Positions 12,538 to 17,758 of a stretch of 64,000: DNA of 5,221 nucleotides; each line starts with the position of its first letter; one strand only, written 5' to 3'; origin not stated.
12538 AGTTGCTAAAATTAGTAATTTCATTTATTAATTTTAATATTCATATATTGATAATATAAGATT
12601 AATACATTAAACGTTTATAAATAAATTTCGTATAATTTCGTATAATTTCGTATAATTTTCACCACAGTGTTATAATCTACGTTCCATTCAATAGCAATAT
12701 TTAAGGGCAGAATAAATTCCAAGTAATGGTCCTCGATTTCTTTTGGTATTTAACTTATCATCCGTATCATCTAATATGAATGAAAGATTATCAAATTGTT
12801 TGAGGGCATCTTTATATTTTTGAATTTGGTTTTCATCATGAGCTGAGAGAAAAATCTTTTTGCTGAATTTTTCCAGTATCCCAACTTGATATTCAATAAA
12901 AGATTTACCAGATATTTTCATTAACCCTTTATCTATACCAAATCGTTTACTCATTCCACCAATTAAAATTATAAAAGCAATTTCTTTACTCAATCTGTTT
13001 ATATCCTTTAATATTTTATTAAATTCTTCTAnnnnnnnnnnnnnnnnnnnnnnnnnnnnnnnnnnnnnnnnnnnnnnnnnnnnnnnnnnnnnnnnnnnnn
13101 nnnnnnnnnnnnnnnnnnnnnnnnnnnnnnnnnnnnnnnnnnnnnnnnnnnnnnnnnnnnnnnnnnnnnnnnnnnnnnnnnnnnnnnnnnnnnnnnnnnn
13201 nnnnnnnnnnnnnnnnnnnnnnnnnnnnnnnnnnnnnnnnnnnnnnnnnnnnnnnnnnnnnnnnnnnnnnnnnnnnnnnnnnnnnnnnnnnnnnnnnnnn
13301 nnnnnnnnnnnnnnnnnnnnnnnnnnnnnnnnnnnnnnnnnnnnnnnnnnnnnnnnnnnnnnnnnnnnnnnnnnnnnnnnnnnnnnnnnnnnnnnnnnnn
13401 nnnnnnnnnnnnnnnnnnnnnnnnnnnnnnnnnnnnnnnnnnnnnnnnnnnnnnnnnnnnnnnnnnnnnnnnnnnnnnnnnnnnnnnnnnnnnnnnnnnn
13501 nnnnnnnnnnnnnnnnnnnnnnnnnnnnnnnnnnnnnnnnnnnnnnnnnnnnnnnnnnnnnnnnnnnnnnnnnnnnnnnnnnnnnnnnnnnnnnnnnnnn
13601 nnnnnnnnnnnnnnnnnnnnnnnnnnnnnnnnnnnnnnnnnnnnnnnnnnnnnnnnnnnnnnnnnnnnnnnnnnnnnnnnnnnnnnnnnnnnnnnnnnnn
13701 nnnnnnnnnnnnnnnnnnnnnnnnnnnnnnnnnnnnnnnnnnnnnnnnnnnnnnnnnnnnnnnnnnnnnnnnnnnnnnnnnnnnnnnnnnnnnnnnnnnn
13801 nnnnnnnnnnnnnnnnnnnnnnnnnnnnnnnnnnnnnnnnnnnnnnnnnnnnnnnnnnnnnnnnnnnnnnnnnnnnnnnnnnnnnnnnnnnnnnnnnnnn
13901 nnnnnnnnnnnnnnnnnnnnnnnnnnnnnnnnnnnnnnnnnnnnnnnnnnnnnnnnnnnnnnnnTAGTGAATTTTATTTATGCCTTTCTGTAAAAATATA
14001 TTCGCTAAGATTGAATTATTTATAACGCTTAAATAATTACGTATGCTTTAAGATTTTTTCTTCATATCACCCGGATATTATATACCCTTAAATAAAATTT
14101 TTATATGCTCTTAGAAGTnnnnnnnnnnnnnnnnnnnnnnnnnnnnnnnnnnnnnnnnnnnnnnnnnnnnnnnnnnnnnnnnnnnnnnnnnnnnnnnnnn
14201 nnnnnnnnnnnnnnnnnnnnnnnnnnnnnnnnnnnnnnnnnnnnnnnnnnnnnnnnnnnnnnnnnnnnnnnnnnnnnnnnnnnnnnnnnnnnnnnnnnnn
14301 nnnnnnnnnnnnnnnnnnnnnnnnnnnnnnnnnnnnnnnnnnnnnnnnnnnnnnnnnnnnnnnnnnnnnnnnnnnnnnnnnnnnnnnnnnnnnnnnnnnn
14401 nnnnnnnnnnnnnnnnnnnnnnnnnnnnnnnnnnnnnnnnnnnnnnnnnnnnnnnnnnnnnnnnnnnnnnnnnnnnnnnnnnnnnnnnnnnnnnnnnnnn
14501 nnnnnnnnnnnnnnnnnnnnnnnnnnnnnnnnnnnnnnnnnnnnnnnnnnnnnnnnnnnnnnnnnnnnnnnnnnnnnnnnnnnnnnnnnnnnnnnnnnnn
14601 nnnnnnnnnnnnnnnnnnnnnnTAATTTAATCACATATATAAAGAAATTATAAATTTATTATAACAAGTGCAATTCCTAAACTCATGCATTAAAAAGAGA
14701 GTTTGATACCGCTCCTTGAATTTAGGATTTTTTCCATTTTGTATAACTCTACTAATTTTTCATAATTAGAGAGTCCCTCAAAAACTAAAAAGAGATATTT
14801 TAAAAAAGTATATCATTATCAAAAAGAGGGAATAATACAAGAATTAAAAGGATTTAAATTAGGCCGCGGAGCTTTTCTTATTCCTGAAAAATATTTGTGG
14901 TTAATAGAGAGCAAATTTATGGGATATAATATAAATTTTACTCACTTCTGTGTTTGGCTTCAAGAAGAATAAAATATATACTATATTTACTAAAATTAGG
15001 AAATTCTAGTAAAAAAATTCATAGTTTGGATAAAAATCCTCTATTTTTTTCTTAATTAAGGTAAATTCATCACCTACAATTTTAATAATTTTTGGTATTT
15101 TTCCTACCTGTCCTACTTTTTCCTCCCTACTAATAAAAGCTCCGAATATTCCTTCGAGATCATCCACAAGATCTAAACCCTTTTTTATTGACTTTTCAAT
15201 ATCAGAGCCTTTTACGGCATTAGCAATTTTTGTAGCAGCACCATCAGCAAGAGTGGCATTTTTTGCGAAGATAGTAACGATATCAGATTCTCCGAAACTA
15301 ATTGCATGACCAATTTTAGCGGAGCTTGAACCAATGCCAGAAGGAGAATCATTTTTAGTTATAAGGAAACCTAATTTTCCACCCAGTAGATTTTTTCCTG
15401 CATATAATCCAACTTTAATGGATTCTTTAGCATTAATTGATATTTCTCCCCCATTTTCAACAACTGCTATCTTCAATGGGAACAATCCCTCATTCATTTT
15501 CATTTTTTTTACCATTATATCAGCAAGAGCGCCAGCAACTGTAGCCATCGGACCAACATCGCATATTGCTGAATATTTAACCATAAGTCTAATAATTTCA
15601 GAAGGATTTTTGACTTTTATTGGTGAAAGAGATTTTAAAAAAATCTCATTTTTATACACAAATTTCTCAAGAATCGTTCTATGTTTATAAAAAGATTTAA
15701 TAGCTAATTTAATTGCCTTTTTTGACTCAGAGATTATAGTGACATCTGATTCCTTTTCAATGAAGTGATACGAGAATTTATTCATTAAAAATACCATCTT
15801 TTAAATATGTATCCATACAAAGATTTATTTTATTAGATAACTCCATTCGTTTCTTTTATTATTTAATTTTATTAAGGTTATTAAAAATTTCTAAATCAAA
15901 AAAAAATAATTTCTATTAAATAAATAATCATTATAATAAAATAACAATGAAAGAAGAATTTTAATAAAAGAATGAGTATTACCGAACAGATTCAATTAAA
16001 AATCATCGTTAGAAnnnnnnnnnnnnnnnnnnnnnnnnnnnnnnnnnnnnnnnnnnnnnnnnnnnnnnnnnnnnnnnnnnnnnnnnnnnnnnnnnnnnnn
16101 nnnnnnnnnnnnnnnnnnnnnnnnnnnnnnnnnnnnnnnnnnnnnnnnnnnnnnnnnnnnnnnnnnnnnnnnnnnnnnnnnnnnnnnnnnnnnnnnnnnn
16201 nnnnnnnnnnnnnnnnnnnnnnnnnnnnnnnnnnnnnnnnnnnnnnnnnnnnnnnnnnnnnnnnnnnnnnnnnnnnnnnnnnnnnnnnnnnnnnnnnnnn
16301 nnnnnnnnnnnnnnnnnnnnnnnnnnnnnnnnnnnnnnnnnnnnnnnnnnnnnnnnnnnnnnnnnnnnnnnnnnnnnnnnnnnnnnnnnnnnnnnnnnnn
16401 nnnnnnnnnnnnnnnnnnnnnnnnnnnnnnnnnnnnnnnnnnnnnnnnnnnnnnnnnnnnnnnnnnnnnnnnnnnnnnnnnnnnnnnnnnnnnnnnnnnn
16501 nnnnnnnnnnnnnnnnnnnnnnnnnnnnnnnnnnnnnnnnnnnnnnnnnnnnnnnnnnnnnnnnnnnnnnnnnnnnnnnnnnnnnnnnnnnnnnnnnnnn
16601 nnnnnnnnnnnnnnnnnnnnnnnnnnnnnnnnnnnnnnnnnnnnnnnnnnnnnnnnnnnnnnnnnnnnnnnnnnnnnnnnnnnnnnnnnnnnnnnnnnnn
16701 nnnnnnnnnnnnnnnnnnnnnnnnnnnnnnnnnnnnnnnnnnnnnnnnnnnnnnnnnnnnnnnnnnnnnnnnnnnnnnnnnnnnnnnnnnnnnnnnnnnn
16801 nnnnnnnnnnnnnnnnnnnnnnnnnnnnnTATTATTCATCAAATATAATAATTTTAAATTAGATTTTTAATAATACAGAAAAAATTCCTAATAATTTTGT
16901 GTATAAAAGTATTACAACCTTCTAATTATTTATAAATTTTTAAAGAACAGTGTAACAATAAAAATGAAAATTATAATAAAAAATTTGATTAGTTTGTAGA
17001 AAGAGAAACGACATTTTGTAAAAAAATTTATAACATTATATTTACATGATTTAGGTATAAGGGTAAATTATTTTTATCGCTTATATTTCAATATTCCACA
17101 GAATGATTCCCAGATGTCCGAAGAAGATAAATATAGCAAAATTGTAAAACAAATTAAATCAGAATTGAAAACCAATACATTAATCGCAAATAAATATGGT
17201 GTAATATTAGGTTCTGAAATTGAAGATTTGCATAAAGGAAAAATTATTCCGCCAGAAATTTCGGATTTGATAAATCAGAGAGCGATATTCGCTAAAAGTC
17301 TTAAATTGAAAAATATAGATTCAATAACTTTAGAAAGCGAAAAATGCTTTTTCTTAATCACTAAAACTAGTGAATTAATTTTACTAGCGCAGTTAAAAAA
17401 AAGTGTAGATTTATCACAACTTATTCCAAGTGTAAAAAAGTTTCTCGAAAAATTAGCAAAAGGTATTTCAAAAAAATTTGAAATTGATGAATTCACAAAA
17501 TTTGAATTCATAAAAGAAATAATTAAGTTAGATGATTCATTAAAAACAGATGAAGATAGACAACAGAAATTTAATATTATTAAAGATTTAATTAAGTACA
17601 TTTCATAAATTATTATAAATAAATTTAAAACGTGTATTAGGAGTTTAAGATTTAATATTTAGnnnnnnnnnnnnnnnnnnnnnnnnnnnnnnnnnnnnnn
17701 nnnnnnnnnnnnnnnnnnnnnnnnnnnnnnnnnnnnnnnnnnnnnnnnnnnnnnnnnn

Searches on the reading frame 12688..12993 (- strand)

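Call 63: search_protein_families(library=pfam, proteins=[window:12688-12993:-], max_evalue=0.01)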
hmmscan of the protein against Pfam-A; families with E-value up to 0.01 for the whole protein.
window:12688-12993:- (101 aa): 1 family
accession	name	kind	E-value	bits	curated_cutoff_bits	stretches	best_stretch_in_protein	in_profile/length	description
PF12804.13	NTP_transf_3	-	2.1e-11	44.7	27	1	8-100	2-83/160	MobA-like NTP transferase domain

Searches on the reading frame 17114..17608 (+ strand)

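Call 10: search_protein_families(library=pfam, proteins=[window:17114-17608:+], max_evalue=0.001)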
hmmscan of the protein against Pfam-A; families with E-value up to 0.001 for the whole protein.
window:17114-17608:+ (164 aa): 0 families

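Call 63: search_protein_families(library=pfam, proteins=[window:17114-17608:+], max_evalue=0.01)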
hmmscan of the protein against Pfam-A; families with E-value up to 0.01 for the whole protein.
window:17114-17608:+ (164 aa): 0 families

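Call 85: search_protein_families(library=pfam, proteins=[window:17114-17608:+], max_evalue=1)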
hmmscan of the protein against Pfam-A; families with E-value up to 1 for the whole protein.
window:17114-17608:+ (164 aa): 3 families
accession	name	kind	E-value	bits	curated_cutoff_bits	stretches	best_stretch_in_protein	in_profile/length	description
PF05651.19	Diacid_rec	-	0.043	14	23.6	1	8-35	7-34/134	Putative sugar diacid recognition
PF13642.11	DUF4144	-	0.051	14.6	27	1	64-126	30-92/100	protein structure with unknown function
PF16057.10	DUF4800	-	0.27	10.8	28.8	1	69-118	24-72/254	Domain of unknown function (DUF4800)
